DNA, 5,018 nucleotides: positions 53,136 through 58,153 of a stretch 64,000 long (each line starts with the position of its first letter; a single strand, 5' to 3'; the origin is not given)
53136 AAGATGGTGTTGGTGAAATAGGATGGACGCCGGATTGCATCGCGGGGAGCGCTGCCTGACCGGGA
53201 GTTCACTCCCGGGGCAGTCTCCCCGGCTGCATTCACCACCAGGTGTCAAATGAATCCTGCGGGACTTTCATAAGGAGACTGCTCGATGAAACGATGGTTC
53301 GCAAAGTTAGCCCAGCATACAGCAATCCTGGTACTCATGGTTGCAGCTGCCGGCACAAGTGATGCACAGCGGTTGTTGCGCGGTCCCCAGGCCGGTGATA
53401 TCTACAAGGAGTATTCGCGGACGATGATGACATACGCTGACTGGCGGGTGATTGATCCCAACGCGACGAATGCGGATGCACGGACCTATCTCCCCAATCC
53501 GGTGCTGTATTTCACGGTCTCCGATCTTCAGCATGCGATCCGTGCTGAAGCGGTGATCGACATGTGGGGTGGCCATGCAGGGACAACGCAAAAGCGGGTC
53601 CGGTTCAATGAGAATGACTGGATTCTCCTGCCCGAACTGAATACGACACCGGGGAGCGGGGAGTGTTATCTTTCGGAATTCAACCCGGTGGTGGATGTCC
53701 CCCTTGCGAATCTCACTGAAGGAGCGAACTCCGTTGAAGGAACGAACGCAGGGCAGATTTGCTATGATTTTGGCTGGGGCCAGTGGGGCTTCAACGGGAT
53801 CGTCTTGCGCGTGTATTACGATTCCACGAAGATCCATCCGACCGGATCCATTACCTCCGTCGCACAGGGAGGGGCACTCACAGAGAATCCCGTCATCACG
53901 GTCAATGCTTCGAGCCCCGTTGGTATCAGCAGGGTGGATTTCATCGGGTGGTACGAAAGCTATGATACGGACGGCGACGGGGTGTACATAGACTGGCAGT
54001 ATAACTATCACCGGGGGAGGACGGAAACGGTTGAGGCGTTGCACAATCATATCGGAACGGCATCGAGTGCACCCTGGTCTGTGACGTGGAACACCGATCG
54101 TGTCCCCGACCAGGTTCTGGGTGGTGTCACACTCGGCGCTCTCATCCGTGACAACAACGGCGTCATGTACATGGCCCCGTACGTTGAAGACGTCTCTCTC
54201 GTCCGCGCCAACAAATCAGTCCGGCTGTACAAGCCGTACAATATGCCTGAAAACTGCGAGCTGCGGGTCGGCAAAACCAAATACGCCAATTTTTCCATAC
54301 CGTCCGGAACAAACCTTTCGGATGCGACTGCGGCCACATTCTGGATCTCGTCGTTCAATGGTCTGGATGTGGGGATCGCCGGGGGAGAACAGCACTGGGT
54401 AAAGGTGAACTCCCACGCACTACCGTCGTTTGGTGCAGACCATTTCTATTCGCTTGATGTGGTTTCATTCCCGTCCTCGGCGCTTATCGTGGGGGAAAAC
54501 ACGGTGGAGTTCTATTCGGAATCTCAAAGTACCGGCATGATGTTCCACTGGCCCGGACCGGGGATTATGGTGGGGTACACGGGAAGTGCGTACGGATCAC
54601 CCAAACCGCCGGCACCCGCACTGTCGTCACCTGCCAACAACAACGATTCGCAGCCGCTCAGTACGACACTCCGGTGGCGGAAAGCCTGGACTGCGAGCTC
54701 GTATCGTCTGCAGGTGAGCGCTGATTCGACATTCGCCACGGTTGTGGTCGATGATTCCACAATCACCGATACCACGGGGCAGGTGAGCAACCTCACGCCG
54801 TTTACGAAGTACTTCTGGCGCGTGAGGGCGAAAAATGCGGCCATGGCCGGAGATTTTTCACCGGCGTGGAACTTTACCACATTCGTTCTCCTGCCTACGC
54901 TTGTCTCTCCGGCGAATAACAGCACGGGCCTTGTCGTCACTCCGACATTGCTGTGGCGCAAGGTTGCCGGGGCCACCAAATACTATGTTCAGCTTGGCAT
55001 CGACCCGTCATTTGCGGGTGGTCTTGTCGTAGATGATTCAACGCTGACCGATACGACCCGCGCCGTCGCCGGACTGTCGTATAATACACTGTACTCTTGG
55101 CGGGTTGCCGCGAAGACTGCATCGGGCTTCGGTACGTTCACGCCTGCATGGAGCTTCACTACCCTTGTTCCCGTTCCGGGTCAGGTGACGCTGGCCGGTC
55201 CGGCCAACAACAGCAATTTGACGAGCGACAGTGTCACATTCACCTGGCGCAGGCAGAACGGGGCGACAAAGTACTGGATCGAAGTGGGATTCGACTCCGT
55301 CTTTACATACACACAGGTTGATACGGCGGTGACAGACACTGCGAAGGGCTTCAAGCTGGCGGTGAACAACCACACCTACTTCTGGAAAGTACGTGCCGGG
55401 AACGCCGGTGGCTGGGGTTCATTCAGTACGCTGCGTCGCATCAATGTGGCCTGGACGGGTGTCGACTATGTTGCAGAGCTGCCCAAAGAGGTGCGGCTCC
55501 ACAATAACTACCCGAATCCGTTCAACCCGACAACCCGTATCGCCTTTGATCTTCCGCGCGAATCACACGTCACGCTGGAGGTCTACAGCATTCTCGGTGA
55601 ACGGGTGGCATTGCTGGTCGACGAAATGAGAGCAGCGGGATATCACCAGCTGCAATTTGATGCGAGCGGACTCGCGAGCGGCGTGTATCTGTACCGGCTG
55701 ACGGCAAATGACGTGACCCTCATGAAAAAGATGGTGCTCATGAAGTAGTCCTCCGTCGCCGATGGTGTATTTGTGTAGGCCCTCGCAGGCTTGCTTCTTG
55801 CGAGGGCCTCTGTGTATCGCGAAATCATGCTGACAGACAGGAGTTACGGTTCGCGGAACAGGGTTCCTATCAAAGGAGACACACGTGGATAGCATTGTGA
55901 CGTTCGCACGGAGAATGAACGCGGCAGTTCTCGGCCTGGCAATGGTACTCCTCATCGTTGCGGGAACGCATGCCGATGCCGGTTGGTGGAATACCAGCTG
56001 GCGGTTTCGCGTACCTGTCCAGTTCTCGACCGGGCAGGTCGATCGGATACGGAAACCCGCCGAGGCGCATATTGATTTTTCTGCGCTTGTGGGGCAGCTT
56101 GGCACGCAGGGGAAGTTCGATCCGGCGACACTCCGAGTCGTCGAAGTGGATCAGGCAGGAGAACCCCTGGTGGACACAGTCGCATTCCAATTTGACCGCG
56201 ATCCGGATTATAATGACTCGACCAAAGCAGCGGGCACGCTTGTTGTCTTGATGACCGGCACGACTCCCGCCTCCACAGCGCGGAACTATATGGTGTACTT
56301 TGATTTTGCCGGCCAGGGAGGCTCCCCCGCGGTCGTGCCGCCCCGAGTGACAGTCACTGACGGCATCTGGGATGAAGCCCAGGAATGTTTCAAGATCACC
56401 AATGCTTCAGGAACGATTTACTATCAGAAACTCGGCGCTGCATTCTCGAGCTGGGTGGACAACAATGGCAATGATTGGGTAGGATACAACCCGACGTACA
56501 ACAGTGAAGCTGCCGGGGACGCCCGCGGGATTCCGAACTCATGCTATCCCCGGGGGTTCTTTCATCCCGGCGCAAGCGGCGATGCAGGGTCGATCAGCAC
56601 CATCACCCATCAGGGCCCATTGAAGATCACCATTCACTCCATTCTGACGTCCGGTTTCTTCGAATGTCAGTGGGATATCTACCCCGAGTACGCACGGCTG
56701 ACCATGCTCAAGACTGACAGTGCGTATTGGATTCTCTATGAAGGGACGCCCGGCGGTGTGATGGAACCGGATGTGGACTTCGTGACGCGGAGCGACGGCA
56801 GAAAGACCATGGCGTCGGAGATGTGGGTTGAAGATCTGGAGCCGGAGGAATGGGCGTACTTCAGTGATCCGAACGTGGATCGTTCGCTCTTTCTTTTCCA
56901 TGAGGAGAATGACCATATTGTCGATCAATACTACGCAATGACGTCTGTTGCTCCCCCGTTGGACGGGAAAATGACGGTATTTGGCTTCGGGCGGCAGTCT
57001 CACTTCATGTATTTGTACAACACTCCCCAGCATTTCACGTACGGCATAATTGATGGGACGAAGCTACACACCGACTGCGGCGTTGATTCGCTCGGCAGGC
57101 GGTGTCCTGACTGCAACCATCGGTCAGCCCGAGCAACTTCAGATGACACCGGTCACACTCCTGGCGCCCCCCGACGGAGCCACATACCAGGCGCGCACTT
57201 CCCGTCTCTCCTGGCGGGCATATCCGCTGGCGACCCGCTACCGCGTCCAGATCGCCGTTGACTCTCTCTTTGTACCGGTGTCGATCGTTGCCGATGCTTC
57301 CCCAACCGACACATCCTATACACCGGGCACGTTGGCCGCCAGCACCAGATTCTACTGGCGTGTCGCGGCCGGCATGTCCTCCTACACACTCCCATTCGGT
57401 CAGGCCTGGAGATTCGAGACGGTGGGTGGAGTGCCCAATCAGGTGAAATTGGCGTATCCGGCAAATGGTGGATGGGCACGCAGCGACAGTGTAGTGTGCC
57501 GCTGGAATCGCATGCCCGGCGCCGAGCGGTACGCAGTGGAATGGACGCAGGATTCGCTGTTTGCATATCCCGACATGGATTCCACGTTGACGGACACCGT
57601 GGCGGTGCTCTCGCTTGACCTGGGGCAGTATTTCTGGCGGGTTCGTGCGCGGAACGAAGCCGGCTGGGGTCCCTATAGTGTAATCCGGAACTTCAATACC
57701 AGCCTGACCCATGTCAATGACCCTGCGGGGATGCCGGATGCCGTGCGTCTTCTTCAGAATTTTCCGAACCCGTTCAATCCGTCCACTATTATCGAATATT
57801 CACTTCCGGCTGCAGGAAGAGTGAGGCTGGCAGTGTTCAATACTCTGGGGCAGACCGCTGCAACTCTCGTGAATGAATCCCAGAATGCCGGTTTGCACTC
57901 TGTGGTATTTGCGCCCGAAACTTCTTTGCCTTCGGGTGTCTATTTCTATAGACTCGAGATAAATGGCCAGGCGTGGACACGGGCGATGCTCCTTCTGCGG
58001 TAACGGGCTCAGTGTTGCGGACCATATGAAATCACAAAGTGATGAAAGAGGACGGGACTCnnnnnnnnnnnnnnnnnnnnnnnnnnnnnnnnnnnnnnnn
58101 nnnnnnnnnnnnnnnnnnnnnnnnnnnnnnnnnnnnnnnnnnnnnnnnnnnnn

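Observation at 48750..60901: T9SS cargo paralog cluster embedded between Wbp-like sugar genes and GT2/Wzx genes: possible cargo-anchoring glycan locus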

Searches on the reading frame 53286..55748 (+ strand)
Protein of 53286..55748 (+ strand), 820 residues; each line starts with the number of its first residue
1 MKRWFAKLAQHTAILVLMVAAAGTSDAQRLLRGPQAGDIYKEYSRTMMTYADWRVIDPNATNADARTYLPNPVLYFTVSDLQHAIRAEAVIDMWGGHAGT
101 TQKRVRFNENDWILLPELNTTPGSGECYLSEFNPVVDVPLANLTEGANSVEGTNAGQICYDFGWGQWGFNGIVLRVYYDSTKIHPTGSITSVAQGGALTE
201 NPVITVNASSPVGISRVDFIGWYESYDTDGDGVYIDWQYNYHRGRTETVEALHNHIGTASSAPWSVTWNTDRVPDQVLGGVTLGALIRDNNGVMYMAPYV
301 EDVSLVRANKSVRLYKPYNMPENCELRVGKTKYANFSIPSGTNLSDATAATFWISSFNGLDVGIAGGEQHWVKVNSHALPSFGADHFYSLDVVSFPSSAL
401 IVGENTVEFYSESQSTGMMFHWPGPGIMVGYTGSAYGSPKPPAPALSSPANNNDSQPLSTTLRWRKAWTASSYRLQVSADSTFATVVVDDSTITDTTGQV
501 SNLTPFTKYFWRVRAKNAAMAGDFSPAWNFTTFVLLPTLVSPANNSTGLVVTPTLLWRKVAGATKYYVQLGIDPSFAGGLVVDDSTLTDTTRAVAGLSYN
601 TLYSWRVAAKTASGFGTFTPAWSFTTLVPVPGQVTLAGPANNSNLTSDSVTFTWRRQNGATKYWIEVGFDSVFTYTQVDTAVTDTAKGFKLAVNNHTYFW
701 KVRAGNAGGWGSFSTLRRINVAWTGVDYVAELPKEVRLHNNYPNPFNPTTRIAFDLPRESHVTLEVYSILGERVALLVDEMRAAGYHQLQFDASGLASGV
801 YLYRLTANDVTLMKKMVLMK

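Call 5: search_protein_families(library=pfam, proteins=[window:53286-55748:+], max_evalue=0.01)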
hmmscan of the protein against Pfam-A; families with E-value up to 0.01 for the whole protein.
window:53286-55748:+ (820 aa): 5 families
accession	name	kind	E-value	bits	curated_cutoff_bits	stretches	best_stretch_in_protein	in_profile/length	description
PF00041.27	fn3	-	7.3e-11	42.6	25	1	455-527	11-80/84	Fibronectin type III domain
PF18962.6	Por_Secre_tail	-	1.6e-09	38.3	27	1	742-817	2-74/75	Secretion system C-terminal sorting domain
PF16656.11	Pur_ac_phosph_N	-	2.5e-06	28.4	30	1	459-532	27-93/93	Purple acid Phosphatase, N-terminal domain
PF17957.7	Big_7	-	2.5e-05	25.3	24.1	1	185-274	1-62/70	Bacterial Ig domain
PF25788.1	Ig_Rha78A_N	-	0.00018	22.2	27.4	1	465-532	30-101/105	Rha78A-like, N-terminal immunoglobulin domain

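Call 11: find_encoding_contigs(protein=window:53286-55748:+, flank=10000, max_places=6)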
Protein window:53286-55748:+ (820 aa): no gene with exactly this product is on record in the collection.

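Call 12: search_protein_families(library=ncbifam, proteins=[window:53286-55748:+], max_evalue=0.01)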
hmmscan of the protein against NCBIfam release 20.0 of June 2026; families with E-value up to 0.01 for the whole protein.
window:53286-55748:+ (820 aa): 4 families
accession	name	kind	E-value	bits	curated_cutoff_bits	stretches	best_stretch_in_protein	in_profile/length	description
TIGR04183.1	Por_Secre_tail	domain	6.7e-10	38.8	23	1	742-817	2-70/72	T9SS type A sorting domain-containing protein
NF052323.1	T9SSA_dep_M6i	equivalog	3.1e-07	28.7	600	1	691-809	905-1028/1043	T9SS-dependent M6-like inactivated metalloprotease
NF038113.1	T9SSA_dep_M36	equivalog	1.4e-05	23.4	885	1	739-818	793-868/869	T9SS-dependent M36 family metallopeptidase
NF033707.1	T9SS_sortase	equivalog_domain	0.00067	17.4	420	1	736-808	996-1078/1095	type IX secretion system sortase PorU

The gene is intact. TIGR04183 at 38.8 bits (call 12).

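Call 79: list_cluster_members(proteins=[P0080, window:53286-55748:+])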
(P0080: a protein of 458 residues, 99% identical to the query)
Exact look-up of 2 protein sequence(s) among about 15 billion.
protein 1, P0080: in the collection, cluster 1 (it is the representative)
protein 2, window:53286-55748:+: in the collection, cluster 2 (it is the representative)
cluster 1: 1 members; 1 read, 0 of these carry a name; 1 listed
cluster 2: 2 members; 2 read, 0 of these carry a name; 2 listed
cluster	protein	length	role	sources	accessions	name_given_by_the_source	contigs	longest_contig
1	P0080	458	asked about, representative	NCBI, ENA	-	-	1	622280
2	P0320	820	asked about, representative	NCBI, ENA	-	-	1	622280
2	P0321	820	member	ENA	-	-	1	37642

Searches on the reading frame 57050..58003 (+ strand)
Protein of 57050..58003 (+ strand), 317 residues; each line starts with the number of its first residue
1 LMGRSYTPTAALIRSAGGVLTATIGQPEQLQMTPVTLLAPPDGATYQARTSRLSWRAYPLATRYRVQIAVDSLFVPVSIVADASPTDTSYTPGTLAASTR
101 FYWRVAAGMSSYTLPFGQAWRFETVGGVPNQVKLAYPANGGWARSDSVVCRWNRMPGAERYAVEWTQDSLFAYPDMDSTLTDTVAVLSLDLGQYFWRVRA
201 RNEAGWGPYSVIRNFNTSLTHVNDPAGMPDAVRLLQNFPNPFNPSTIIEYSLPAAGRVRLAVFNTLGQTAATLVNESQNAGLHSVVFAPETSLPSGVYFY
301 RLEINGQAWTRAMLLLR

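Call 5: search_protein_families(library=pfam, proteins=[window:57050-58003:+], max_evalue=0.01)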
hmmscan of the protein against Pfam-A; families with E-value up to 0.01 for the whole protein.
window:57050-58003:+ (317 aa): 3 families
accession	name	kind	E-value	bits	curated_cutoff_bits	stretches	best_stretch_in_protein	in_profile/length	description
PF18962.6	Por_Secre_tail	-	0.00014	22.5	27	1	238-308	2-68/75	Secretion system C-terminal sorting domain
PF25788.1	Ig_Rha78A_N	-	0.00027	21.6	27.4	0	47-108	16-84/105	Rha78A-like, N-terminal immunoglobulin domain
PF00041.27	fn3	-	0.0007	20.2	25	0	145-211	13-79/84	Fibronectin type III domain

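Call 12: search_protein_families(library=ncbifam, proteins=[window:57050-58003:+], max_evalue=0.01)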
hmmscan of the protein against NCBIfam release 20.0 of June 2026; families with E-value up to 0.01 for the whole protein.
window:57050-58003:+ (317 aa): 2 families
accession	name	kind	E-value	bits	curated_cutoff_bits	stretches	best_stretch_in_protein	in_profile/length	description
TIGR04183.1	Por_Secre_tail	domain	3.2e-08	33.4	23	1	238-311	2-67/72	T9SS type A sorting domain-containing protein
NF052323.1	T9SSA_dep_M6i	equivalog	1.9e-06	26.1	600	1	183-306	901-1028/1043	T9SS-dependent M6-like inactivated metalloprotease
